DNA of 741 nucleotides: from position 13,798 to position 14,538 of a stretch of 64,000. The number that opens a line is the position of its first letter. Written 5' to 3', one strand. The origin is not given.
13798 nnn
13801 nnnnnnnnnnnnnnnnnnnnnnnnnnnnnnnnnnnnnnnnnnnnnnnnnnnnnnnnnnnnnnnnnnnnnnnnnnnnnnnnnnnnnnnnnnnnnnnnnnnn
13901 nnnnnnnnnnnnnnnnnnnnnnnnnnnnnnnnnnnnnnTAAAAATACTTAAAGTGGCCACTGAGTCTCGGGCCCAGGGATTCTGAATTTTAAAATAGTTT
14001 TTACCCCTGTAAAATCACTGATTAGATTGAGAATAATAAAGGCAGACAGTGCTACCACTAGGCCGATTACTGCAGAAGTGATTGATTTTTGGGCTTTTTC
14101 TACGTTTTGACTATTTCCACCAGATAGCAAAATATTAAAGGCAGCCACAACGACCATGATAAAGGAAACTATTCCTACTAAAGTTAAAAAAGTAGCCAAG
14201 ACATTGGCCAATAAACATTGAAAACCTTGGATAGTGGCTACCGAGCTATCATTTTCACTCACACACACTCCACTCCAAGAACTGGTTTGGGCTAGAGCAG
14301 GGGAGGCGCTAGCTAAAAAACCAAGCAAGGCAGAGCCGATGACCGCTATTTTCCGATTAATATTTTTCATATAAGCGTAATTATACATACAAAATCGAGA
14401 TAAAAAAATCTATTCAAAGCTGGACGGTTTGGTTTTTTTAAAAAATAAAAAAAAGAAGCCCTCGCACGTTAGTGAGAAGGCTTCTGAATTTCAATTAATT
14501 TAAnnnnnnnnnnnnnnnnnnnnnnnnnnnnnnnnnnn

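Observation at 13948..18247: Tandem array of seven diversified VirB2/TrbC-like two-TM mini-proteins, divergent from an ECF sigma and a possible anti-sigma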

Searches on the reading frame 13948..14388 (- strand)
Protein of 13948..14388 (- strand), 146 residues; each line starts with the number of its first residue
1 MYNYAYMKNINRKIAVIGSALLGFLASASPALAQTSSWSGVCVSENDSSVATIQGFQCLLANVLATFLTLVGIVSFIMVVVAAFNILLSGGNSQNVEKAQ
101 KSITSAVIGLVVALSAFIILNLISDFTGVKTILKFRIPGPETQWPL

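Call 3: search_protein_families(library=pfam, proteins=[window:13948-14388:-], max_evalue=1)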
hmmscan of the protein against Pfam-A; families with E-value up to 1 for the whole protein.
window:13948-14388:- (146 aa): 7 families
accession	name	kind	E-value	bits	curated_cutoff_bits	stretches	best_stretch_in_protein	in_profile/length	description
PF18895.5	T4SS_pilin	-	5.8e-08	33.1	26.6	1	59-123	8-71/71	Type IV secretion system pilin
PF04956.18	TrbC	-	0.032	14.9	27.9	1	8-121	2-96/98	TrbC/VIRB2 pilin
PF14333.11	DUF4389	-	0.055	13.8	25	1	60-103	10-53/76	Domain of unknown function (DUF4389)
PF20970.2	MASE10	-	0.077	13.3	27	1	13-103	90-180/186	MASE10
PF02417.20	Chromate_transp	-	0.089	13.3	28.6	1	49-125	58-133/166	Chromate transporter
PF19607.4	DUF6112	-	0.45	10.8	25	1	60-117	16-75/88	Family of unknown function (DUF6112)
PF03729.18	DUF308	-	0.85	10.4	25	1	59-117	13-72/73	Short repeat of unknown function (DUF308)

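Call 64: search_protein_families(library=phrogs, proteins=[window:13948-14388:-], max_evalue=0.01)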
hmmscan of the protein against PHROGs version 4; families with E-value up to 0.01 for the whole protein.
window:13948-14388:- (146 aa): 0 families
